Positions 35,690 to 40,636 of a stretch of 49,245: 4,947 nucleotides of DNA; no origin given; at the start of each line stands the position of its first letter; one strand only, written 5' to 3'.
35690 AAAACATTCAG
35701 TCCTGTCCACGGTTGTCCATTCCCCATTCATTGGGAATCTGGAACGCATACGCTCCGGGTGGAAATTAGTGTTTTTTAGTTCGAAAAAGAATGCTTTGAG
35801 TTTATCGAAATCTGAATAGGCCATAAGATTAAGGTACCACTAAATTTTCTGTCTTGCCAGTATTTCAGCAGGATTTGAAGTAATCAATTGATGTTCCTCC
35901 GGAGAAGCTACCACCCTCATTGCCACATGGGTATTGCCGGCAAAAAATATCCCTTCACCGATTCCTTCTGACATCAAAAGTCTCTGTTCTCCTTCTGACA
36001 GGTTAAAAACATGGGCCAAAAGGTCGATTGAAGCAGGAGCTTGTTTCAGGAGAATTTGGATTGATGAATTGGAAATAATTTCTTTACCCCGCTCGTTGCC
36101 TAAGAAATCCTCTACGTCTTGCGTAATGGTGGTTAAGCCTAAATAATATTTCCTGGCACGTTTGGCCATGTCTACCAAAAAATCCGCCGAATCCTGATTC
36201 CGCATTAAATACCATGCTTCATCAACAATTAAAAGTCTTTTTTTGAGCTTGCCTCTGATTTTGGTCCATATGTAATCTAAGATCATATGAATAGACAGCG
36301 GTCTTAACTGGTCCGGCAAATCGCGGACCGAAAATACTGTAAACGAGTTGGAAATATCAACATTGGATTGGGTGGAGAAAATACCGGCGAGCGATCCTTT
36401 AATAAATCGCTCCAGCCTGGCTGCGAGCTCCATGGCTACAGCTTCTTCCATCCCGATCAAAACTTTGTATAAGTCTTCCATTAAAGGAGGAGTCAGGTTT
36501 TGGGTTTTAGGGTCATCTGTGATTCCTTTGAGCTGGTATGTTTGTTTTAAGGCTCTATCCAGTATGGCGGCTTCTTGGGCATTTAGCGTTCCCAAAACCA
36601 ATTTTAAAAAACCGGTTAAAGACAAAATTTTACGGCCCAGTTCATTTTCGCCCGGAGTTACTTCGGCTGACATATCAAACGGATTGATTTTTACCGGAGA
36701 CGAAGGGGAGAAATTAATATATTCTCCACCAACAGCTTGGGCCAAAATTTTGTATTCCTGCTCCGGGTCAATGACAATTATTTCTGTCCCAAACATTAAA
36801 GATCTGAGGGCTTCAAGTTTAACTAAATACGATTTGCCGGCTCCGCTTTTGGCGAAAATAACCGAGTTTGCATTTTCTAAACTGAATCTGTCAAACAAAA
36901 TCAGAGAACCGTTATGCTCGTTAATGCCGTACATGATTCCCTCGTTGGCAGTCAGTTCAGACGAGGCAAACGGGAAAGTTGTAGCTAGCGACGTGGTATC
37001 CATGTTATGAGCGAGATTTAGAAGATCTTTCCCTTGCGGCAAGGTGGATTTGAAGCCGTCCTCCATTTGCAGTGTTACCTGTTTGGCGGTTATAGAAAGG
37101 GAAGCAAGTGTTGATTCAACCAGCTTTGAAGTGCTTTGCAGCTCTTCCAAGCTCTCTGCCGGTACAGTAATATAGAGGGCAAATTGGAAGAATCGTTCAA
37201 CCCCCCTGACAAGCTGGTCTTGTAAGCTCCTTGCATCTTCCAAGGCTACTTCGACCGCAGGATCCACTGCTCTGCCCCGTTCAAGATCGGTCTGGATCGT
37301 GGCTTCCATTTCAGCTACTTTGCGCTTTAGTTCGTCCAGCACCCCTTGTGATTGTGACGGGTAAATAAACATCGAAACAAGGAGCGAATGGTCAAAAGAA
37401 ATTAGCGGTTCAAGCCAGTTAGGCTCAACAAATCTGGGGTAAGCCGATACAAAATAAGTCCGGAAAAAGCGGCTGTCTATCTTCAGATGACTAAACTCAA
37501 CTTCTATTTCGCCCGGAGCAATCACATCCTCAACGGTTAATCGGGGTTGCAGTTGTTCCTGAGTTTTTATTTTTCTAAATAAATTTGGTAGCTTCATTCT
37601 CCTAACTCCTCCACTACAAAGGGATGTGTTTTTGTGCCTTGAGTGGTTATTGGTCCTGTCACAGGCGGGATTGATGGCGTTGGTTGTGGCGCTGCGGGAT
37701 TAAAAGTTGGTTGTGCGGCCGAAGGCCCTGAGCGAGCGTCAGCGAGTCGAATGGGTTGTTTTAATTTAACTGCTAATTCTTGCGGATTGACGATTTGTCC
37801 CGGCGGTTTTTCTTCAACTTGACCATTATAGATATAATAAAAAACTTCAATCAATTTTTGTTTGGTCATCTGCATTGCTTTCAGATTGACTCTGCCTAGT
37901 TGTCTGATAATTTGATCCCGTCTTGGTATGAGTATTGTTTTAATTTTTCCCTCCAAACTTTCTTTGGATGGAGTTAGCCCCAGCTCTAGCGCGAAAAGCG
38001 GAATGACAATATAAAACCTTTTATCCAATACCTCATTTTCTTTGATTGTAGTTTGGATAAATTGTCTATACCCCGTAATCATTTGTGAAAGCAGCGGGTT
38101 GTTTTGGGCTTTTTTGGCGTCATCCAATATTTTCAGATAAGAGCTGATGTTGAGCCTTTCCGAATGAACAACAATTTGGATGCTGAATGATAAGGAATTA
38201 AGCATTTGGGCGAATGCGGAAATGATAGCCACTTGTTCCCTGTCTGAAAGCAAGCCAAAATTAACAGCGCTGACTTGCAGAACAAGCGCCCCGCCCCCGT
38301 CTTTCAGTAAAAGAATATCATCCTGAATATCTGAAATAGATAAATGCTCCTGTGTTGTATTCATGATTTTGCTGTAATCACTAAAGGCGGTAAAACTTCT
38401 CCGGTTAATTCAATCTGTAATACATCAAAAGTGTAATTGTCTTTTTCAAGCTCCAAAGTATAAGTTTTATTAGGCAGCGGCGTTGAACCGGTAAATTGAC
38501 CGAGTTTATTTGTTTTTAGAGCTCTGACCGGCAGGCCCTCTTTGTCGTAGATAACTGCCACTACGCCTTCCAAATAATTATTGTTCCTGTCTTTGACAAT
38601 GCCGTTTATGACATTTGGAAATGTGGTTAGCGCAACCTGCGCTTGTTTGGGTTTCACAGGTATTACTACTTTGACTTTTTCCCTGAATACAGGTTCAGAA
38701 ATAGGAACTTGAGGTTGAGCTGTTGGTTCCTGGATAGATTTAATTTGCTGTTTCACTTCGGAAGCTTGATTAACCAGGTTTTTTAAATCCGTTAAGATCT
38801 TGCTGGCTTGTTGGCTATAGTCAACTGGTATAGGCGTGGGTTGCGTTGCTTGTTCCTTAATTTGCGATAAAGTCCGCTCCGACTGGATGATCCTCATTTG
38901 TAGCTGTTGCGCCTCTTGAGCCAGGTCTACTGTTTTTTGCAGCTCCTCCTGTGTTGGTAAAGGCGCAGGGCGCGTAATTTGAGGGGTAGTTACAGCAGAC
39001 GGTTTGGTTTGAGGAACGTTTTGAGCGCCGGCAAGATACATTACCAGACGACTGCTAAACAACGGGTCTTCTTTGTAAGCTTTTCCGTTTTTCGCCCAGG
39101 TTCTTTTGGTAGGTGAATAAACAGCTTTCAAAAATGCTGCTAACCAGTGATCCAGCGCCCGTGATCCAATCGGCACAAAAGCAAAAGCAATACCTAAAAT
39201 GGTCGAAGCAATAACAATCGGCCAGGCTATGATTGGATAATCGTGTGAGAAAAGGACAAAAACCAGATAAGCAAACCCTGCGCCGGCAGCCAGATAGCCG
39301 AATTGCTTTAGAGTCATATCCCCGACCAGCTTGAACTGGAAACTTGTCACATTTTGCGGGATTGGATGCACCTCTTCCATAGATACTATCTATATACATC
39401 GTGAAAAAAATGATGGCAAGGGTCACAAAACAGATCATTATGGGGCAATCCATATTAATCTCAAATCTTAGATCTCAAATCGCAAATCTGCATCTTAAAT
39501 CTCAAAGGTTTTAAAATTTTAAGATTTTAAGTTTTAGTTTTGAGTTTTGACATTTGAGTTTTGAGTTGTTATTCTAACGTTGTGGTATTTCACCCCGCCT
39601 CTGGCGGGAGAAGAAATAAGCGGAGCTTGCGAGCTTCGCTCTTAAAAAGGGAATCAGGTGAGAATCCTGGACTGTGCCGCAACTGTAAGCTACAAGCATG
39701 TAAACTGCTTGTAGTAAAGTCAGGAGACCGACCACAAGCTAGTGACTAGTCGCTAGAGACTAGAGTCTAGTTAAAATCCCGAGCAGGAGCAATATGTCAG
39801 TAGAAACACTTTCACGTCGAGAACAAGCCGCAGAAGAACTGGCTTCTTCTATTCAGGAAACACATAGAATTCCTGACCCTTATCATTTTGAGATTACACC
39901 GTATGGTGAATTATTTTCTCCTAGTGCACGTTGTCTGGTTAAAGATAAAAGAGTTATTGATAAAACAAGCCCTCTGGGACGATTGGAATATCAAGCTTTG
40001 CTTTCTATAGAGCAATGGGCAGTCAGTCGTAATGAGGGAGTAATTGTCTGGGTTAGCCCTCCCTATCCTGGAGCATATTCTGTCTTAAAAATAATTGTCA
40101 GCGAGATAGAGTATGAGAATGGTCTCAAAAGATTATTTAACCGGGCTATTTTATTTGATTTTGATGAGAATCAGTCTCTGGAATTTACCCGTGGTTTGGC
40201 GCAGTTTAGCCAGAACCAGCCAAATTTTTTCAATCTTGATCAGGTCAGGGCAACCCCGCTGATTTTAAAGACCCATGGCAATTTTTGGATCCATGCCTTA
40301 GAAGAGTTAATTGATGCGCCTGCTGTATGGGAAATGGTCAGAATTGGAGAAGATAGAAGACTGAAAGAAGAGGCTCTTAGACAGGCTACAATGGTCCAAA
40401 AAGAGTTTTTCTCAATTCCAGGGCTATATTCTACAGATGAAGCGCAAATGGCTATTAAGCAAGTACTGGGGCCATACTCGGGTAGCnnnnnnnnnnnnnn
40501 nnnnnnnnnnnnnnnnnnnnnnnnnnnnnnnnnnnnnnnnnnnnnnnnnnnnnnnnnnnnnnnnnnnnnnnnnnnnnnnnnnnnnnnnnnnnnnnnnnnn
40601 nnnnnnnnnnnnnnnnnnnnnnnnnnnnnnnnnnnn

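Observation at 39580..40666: Cobalamin riboswitch controlling an uncharacterised Cys-rich soluble protein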

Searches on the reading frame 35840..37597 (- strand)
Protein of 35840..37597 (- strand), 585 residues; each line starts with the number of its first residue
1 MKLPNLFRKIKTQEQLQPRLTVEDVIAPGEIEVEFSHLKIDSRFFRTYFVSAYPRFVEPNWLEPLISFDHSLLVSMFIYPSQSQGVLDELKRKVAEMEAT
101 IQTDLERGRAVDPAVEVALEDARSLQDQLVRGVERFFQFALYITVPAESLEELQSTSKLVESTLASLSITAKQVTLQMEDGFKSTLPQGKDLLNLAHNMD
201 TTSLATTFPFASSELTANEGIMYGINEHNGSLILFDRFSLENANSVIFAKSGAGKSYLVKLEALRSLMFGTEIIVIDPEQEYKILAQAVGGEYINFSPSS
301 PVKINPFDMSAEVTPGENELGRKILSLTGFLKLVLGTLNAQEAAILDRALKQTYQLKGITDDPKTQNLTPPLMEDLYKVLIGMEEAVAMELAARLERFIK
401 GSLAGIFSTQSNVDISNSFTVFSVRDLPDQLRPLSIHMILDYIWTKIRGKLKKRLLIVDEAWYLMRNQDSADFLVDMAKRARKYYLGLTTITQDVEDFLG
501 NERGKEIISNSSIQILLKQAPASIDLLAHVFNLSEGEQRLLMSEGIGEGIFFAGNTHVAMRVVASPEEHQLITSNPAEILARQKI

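Call 5: search_protein_families(library=pfam, proteins=[window:35840-37597:-], max_evalue=0.1)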
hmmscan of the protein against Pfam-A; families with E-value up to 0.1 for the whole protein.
window:35840-37597:- (585 aa): 5 families
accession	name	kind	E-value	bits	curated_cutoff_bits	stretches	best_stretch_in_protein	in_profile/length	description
PF19044.6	P-loop_TraG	-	3.1e-25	89.1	25.8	1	240-543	27-344/413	TraG P-loop domain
PF12846.13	AAA_10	-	4.7e-11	42.8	27.5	2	241-284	20-63/362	AAA-like domain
PF01935.23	DUF87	-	1.6e-09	38.6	23.2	1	247-312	28-95/220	Helicase HerA, central domain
PF03135.19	CagE_TrbE_VirB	-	3e-05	24.5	21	1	41-188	62-197/204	CagE, TrbE, VirB family, component of type IV transporter system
PF13401.12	AAA_22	-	0.032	15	27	0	433-479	65-109/130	AAA domain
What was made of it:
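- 33584..39380 (-): Divergent type IV secretion block: PrgI/VirB3-like (38361-39380), TraC-like (37594-38364), VirB4/TraG P-loop ATPase (35840-37597) and a 746-aa protein (33584-35824). This is conserved context; it is not shown to be functionally linked. Pfam hits in call 5.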

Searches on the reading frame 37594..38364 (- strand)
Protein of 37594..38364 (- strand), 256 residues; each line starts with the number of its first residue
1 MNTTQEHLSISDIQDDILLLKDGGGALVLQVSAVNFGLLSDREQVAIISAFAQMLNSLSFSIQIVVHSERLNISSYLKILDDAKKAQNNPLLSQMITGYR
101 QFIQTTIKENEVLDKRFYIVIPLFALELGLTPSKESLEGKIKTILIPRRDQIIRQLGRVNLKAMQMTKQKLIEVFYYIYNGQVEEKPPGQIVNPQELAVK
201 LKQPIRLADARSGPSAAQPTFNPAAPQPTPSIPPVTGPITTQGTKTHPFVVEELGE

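Call 5: search_protein_families(library=pfam, proteins=[window:37594-38364:-], max_evalue=0.1)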
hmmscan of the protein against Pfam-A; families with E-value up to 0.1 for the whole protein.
window:37594-38364:- (256 aa): 1 family
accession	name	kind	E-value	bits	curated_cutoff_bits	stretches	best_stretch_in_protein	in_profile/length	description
PF11130.14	TraC_F_IV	-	0.002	17.7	28.1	1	16-195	15-186/375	TraC protein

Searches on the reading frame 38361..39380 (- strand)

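Call 5: search_protein_families(library=pfam, proteins=[window:38361-39380:-], max_evalue=0.1)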
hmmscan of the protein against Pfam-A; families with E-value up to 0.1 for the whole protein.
window:38361-39380:- (339 aa): 4 families
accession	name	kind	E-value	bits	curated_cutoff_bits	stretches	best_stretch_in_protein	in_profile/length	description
PF12666.12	PrgI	-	6.5e-09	36.6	27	1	6-94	1-90/91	PrgI family protein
PF13620.12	CarboxypepD_reg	-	0.00054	20.7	32.3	1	258-319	2-62/82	Carboxypeptidase regulatory-like domain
PF03961.19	FapA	-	0.0057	16.7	31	1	147-222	155-228/272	Flagellar Assembly Protein A beta solenoid domain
PF04932.20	Wzy_C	-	0.056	13.7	31.7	1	23-118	13-91/149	O-Antigen ligase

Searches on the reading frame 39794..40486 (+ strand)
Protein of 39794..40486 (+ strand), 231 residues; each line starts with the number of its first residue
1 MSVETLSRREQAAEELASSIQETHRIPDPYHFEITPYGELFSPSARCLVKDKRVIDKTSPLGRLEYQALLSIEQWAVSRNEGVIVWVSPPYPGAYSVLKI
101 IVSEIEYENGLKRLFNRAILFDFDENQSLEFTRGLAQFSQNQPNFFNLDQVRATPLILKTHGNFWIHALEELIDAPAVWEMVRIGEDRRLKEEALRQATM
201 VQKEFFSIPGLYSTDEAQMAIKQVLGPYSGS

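Call 72: predict_structure(alignment_id=A6)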
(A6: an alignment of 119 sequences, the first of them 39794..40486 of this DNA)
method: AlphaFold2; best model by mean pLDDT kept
length: 231 residues; sequences in the alignment: 119
mean_pLDDT: 92.9   pTM: 0.89
mean pLDDT of the five models: 92.9, 92.9, 92.9, 91.7, 90.6
residues with pLDDT >= 90: 188; 70-90: 33; 50-70: 10; < 50: 0
segments of 3 or more residues with pLDDT < 50: none
pLDDT, mean of each block of 10 residues (from residue 1): 71 95 97 97 93 85 96 98 97 94 97 97 97 98 98 96 88 97 97 97 79 81 93 77
secondary structure, 60 per line:
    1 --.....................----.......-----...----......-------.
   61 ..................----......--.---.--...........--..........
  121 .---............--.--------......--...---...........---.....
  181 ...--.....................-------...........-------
elements in order: H3-23 E28-34 E40-42 H49-52 H60-78 E83-88 E98-108 E111-121 H125-136 H148-153 E156-158 H162-172 H176-183 H186-206 H214-224

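Call 75: fold_search(model_id=the predicted structure, library=pdb)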
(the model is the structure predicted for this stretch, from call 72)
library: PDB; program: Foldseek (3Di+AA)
matches with E <= 10: 1172; with E <= 0.001: 0
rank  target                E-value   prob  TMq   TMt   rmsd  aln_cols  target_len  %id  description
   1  6yra_B                3.2e-03  0.92  0.31  0.17  12.0       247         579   12  Crystal structure of ATP-dependent caprolactamase from Pseudomonas jessenii (released 2021-04-21)
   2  5svb_A                7.1e-03  0.82  0.29  0.13  11.7       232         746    9  Mechanism of ATP-Dependent Acetone Carboxylation, Acetone Carboxylase AMP bound structure (released 2017-08-09)
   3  5m45_A                1.3e-02  0.60  0.26  0.12  12.2       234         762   10  Structure of Acetone Carboxylase purified from Xanthobacter autotrophicus (released 2017-08-09)
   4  5svb_D                2.9e-02  0.57  0.30  0.13  11.7       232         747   14  Mechanism of ATP-Dependent Acetone Carboxylation, Acetone Carboxylase AMP bound structure (released 2017-08-09)
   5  5svc_A                6.1e-02  0.35  0.27  0.12  12.5       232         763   11  Mechanism of ATP-Dependent Acetone Carboxylation, Acetone Carboxylase nucleotide-free structure (released 2017-08-09)
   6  9r2r_A                8.6e-02  0.18  0.15  0.22  13.8       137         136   21  De novo designed M7 protein fold (released 2025-05-14)
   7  7vnh_A                1.2e-01  0.80  0.26  0.48   5.3       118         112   11  drosophlia AHR PAS-B domain bound by the antagonist alpha-naphthoflavone (released 2022-04-13)
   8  9t0n                  1.4e-01  0.47  0.24  0.19   7.1       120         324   11  Crystal structure of TagF (ACIAD2683) from Acinetobacter baylyi ADP1 (released 2025-11-12)
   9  5l9w_A                1.4e-01  0.47  0.33  0.15   9.6       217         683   12  Crystal structure of the Apc core complex (released 2017-01-18)
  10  6ide_A                1.4e-01  0.23  0.20  0.21  15.0       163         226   10  Crystal structure of the Vibrio cholera VqmA-Ligand-DNA complex provides molecular mechanisms for drug design (released 2019-01-16)
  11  1s66_L                1.4e-01  0.35  0.24  0.37   7.0       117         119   11  Crystal structure of heme domain of direct oxygen sensor from E. coli (released 2004-06-22)
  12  8xs9_B                1.5e-01  0.54  0.29  0.22   9.6       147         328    9  Crystal structure of the DNA-bound AHR-ARNT heterodimer in complex with beta-Naphthoflavone (released 2025-01-15)
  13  8a5r                  1.5e-01  0.25  0.27  0.30  12.6       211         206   12  Crystal structure of light-activated DNA-binding protein EL222 from Erythrobacter litoralis crystallized and measured in (released 2023-07-05)
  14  8a7f_A                1.6e-01  0.16  0.26  0.18  35.0       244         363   14  Crystal structure of a chimeric LOV-Histidine kinase SB2F1-I66R mutant (asymmetrical variant, trigonal form with long  (released 2024-01-10)
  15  9r2r_D                1.6e-01  0.11  0.14  0.19  13.3       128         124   14  De novo designed M7 protein fold (released 2025-05-14)
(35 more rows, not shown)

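Call 98: fold_search(model_id=the predicted structure, library=viral)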
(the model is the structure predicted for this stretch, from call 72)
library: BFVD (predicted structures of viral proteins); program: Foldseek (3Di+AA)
matches with E <= 10: 1121; with E <= 0.001: 0
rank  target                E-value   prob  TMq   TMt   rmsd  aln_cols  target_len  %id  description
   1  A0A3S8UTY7            1.6e-02  0.15  0.15  0.13  16.4       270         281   12  (no name in the UniProt tables at hand)
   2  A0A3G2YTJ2            1.8e-02  0.14  0.17  0.12  17.1       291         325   10  (no name in the UniProt tables at hand)
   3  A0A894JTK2            2.3e-02  0.15  0.16  0.14  16.0       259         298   12  (no name in the UniProt tables at hand)
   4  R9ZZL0                2.6e-02  0.93  0.29  0.28   7.1       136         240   10  Uncharacterized protein [Cellulophaga phage phi19:1]
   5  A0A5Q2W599            2.7e-02  0.12  0.15  0.14  17.6       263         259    8  (no name in the UniProt tables at hand)
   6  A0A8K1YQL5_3          3.0e-02  0.12  0.14  0.05  17.0       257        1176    8  Genome polyprotein [Xiangshan flavi-like virus 1]
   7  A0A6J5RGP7            3.4e-02  0.84  0.28  0.36  10.2       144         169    7  PAS fold-4 [uncultured Caudovirales phage]
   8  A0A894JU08            4.5e-02  0.10  0.13  0.11  18.9       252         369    9  (no name in the UniProt tables at hand)
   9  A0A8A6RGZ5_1          5.1e-02  0.10  0.16  0.07  16.8       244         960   12  Polyprotein [Orthopteran flavi-related virus]
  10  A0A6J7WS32            6.0e-02  0.20  0.16  0.19  11.4       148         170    9  Uncharacterized protein [uncultured Caudovirales phage]
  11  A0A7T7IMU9            6.4e-02  0.11  0.14  0.11  13.9       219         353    5  (no name in the UniProt tables at hand)
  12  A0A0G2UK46            8.0e-02  0.08  0.13  0.10  16.9       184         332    7  (no name in the UniProt tables at hand)
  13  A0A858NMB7            8.0e-02  0.08  0.14  0.12  17.3       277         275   10  (no name in the UniProt tables at hand)
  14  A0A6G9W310            8.4e-02  0.08  0.15  0.14  16.5       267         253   10  (no name in the UniProt tables at hand)
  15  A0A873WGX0            8.4e-02  0.08  0.14  0.12  16.6       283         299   10  (no name in the UniProt tables at hand)
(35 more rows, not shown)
